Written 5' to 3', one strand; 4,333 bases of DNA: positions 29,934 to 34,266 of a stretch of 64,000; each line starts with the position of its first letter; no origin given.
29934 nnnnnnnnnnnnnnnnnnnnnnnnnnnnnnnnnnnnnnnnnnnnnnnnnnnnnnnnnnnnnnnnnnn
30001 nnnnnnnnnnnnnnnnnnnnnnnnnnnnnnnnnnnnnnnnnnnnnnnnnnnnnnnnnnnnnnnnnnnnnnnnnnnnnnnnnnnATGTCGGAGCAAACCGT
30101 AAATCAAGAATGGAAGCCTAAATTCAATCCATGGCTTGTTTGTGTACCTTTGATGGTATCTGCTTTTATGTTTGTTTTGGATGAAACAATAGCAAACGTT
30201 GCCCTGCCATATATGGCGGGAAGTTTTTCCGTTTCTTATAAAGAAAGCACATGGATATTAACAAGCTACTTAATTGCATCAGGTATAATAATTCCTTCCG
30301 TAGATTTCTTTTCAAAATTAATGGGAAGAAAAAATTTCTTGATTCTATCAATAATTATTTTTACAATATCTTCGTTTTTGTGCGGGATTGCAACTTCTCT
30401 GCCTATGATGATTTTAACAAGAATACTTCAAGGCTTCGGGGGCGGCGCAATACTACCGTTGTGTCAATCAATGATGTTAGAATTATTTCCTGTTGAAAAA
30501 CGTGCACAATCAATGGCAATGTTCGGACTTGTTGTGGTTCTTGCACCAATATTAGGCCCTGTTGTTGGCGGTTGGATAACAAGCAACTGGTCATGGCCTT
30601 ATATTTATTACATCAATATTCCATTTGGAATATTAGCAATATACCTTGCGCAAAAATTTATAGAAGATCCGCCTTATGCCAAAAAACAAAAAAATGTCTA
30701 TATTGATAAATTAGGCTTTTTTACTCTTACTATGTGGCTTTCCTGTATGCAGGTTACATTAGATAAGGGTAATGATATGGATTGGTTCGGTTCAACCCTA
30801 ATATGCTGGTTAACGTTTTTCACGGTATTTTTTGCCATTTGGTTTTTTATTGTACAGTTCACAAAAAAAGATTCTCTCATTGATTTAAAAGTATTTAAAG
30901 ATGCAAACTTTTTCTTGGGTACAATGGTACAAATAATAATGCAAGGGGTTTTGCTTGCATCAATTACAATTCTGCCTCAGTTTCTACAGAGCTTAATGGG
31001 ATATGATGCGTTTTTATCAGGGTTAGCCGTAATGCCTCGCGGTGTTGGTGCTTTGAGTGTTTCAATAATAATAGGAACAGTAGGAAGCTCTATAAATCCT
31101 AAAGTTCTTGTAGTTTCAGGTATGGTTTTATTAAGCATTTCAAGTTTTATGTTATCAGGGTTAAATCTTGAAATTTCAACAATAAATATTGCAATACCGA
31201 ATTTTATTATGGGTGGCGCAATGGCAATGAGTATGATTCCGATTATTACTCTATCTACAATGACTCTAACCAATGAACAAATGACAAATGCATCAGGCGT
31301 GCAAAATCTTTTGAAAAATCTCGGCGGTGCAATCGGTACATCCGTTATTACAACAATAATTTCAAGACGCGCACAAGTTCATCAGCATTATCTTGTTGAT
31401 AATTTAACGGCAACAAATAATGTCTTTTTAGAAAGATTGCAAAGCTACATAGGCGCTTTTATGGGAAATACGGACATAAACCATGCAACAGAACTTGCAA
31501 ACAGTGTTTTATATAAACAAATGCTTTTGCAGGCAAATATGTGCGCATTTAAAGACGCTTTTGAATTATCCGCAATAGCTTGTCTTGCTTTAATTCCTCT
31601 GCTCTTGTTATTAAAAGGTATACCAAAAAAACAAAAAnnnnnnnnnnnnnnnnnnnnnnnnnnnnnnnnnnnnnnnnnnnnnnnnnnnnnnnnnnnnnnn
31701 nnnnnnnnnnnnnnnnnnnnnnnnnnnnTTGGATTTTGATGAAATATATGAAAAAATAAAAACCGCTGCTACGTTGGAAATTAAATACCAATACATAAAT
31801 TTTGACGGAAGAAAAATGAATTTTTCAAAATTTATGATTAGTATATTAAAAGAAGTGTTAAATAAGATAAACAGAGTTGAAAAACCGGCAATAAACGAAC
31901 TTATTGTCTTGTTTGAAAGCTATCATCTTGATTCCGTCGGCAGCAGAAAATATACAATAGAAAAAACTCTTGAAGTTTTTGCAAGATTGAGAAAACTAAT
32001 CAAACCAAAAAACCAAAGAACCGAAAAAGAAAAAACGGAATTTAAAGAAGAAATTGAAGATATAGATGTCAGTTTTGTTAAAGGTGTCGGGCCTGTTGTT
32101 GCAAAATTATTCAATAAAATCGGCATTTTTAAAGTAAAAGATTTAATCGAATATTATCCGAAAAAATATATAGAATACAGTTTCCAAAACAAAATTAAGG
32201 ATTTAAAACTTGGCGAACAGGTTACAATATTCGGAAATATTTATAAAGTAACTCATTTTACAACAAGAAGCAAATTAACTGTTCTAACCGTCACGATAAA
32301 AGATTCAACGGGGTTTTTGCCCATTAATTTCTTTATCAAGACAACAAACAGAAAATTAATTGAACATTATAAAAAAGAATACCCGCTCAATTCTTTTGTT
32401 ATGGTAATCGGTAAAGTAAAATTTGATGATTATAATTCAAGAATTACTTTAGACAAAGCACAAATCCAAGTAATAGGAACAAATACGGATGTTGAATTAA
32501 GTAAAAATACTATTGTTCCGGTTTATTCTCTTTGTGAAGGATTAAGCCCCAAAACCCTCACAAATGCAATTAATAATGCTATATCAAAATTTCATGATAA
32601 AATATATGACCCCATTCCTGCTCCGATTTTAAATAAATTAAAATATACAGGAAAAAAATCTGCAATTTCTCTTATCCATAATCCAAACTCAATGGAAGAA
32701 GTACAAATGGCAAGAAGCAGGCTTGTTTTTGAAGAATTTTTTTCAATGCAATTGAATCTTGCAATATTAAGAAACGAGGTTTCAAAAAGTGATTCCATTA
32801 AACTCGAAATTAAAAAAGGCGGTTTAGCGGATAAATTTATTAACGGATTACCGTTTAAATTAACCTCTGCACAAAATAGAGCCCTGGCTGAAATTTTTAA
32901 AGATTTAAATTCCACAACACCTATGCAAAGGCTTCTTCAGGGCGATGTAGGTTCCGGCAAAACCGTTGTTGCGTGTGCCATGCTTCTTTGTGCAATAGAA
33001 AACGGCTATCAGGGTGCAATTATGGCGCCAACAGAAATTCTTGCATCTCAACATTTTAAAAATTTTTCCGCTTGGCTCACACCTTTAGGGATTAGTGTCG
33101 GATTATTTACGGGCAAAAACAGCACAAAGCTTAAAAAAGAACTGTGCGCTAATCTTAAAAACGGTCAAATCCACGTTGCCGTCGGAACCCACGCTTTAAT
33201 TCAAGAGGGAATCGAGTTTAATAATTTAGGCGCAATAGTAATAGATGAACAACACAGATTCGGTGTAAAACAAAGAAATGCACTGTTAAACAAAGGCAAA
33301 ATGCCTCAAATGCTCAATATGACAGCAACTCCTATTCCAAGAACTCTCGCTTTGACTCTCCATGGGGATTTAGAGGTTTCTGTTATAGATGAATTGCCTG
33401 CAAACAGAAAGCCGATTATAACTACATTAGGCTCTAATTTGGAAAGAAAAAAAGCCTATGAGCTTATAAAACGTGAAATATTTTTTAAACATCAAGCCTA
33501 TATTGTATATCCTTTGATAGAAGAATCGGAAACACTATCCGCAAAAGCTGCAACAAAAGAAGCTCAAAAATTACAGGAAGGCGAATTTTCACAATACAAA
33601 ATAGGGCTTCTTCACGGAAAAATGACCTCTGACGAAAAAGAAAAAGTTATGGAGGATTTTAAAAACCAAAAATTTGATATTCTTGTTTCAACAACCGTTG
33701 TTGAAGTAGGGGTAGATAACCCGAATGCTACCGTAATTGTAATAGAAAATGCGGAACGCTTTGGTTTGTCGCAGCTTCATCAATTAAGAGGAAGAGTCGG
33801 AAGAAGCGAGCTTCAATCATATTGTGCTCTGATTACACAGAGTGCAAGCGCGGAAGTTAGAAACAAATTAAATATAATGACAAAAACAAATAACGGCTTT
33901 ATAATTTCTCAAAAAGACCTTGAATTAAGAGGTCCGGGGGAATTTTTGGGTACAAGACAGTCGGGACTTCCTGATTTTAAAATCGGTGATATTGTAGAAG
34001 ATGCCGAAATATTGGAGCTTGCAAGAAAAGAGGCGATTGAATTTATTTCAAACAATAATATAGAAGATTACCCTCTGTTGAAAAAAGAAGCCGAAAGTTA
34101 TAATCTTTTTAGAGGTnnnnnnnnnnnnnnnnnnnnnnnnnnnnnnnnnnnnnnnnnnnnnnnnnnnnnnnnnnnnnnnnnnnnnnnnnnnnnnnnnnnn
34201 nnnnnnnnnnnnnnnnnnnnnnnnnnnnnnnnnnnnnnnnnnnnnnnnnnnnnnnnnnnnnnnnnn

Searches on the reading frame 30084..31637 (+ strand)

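Call 15: search_protein_families(library=pfam, proteins=[window:30084-31637:+], max_evalue=0.001)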
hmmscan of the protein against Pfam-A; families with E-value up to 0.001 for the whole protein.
window:30084-31637:+ (518 aa): 2 families
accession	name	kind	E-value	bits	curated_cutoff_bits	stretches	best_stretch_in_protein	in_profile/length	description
PF07690.21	MFS_1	-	7.8e-50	170.2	33.4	1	23-419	1-347/347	Major Facilitator Superfamily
PF00083.30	Sugar_tr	-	1.8e-10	40.7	22.3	1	25-197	7-196/452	Sugar (and other) transporter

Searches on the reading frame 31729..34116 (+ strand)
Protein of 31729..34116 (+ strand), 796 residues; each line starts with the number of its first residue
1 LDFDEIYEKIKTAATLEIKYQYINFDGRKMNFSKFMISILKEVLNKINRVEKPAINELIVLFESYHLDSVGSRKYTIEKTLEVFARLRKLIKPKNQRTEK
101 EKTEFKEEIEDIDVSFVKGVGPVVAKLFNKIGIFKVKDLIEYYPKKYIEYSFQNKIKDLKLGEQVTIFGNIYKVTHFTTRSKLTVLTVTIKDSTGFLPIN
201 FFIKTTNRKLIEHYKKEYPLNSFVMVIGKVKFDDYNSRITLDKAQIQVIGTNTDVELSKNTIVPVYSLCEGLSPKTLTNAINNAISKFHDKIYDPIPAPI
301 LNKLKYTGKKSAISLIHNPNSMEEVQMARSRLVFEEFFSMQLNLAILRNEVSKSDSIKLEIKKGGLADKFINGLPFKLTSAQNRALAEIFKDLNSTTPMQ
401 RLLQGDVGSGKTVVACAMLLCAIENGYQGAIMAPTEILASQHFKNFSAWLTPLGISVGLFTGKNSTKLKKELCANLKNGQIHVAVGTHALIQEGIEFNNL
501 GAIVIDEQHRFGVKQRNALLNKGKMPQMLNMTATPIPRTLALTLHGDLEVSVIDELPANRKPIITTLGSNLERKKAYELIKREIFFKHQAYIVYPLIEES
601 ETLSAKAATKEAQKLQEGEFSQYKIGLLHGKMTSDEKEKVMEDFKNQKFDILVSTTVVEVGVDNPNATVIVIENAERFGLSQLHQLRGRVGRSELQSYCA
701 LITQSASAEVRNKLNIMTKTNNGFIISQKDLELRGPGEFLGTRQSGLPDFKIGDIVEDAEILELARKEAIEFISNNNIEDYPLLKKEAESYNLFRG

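Call 15: search_protein_families(library=pfam, proteins=[window:31729-34116:+], max_evalue=0.001)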
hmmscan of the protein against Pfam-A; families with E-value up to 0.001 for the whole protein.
window:31729-34116:+ (796 aa): 8 families
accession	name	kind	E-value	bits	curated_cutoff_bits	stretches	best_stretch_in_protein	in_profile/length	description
PF00270.35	DEAD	-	3.6e-24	85.8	26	1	380-540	2-164/167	DEAD/DEAH box helicase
PF00271.37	Helicase_C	-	2e-23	83.2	23.5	1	587-693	15-109/110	Helicase conserved C-terminal domain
PF17191.10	RecG_wedge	-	1.8e-16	60.6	23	1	113-286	1-160/162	RecG wedge domain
PF04851.21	ResIII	-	2.4e-13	50.8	22.5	1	376-535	2-162/164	Type III restriction enzyme, res subunit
PF19833.4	RecG_dom3_C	-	3.3e-13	49.9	26.8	1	720-777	1-59/87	ATP-dependent DNA helicase RecG, domain 3, C-terminal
PF01336.31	tRNA_anti-codon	-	8.2e-06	26.1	27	1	165-240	1-68/75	OB-fold nucleic acid binding domain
PF00176.29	SNF2-rel_dom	-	8.3e-06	25.5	24.9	1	400-540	19-168/290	SNF2-related domain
PF22590.2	Cas3-like_C_2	-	6.8e-05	23.5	27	1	608-693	15-104/106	CRISPR-associated nuclease/helicase Cas3, C-terminal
